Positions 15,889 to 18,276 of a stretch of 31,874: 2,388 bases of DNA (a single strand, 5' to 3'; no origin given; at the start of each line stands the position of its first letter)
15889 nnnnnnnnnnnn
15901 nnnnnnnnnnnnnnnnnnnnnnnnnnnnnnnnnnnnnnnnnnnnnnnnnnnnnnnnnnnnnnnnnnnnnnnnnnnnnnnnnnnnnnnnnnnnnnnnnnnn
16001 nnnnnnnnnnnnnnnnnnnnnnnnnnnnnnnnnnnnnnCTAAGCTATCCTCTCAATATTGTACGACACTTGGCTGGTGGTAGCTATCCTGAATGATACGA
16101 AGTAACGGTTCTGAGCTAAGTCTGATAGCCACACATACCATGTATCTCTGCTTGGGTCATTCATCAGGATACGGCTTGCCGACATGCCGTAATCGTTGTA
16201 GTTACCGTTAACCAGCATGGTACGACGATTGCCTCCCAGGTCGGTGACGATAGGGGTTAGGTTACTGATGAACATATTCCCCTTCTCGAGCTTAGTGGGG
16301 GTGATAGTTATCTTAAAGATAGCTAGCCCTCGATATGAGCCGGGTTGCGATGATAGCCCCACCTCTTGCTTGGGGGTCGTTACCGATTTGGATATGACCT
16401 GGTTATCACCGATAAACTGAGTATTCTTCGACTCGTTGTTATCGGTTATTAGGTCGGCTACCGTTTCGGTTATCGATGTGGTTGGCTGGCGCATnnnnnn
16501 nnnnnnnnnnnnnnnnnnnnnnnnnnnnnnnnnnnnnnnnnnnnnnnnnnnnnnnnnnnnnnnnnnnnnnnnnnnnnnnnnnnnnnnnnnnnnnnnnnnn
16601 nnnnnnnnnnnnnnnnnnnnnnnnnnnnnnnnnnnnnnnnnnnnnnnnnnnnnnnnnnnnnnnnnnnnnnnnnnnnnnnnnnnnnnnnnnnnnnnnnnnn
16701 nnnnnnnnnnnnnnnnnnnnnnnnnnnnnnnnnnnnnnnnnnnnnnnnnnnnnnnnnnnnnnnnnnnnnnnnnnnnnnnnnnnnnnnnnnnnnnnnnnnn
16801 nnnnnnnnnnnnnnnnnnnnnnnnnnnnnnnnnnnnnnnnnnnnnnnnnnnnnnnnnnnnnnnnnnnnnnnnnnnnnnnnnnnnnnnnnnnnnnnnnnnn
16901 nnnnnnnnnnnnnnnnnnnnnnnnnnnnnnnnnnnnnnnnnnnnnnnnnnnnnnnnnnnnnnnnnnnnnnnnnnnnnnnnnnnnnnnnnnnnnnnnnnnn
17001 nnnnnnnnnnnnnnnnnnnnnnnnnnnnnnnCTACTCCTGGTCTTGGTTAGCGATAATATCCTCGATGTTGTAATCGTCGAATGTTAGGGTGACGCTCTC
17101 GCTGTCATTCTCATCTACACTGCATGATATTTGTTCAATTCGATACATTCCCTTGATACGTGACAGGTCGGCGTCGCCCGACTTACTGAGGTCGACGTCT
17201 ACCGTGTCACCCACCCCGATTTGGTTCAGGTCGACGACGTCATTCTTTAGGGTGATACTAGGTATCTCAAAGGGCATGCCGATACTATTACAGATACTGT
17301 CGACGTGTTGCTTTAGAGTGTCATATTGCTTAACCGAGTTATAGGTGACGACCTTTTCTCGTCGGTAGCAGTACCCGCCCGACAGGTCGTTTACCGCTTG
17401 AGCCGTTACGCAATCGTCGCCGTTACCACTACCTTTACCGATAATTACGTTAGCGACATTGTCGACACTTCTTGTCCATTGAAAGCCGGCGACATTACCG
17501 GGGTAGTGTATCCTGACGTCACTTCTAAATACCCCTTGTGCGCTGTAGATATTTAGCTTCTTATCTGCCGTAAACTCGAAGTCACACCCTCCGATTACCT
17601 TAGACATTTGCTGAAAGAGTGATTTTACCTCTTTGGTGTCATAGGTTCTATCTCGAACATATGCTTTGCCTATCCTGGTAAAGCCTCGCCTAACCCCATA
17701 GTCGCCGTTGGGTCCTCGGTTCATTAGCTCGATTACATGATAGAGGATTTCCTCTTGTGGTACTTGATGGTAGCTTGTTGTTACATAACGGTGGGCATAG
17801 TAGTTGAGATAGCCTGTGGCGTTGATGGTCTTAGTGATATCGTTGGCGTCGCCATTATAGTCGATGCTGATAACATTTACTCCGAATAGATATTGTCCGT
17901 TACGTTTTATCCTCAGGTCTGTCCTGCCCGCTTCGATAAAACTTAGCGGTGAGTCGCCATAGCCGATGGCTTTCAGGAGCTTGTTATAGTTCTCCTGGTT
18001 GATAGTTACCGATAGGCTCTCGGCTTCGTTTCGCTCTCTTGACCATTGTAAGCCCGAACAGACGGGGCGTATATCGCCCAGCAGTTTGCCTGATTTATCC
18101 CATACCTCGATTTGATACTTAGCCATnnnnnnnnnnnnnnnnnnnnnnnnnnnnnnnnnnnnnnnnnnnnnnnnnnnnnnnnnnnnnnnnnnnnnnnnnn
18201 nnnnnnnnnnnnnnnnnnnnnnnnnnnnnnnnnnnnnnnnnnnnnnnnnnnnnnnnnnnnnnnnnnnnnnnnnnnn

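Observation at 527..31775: Two identical 189-bp direct repeats bracket a cassette made of (TAG)n plus a promoter plus an orphan 118-aa ORF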

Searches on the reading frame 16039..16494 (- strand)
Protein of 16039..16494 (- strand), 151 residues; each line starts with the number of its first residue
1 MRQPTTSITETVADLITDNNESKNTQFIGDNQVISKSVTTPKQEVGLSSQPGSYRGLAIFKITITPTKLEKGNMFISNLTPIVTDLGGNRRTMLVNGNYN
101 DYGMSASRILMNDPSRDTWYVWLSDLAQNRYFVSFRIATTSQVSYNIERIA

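Call 13: search_protein_families(library=phrogs, proteins=[window:16039-16494:-], max_evalue=0.001)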
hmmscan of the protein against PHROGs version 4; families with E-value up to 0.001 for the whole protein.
window:16039-16494:- (151 aa): 0 families

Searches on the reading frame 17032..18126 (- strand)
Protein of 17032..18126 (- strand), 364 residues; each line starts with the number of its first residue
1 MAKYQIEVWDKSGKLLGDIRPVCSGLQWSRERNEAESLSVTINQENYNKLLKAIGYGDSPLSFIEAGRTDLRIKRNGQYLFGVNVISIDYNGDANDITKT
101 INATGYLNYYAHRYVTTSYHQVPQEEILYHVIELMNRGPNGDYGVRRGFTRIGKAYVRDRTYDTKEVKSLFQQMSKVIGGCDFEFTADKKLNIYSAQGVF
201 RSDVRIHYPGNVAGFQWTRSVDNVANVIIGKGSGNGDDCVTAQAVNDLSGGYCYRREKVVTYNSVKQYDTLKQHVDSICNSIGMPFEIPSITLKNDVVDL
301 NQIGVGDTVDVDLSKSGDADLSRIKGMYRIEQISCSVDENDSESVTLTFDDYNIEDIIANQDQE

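Call 13: search_protein_families(library=phrogs, proteins=[window:17032-18126:-], max_evalue=0.001)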
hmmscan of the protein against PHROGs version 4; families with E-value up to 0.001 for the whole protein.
window:17032-18126:- (364 aa): 0 families

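Call 38: search_protein_families(library=pfam, proteins=[window:17032-18126:-], max_evalue=0.01)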
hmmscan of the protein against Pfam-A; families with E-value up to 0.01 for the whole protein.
window:17032-18126:- (364 aa): 2 families
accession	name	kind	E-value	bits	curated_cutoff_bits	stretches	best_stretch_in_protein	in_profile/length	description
PF14594.13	Sipho_Gp37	-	0.00026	20.5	26.2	0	6-65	2-48/370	Siphovirus ReqiPepy6 Gp37-like protein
PF06605.17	Prophage_tail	-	0.00051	20.2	31.3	1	163-317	50-212/250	Prophage endopeptidase tail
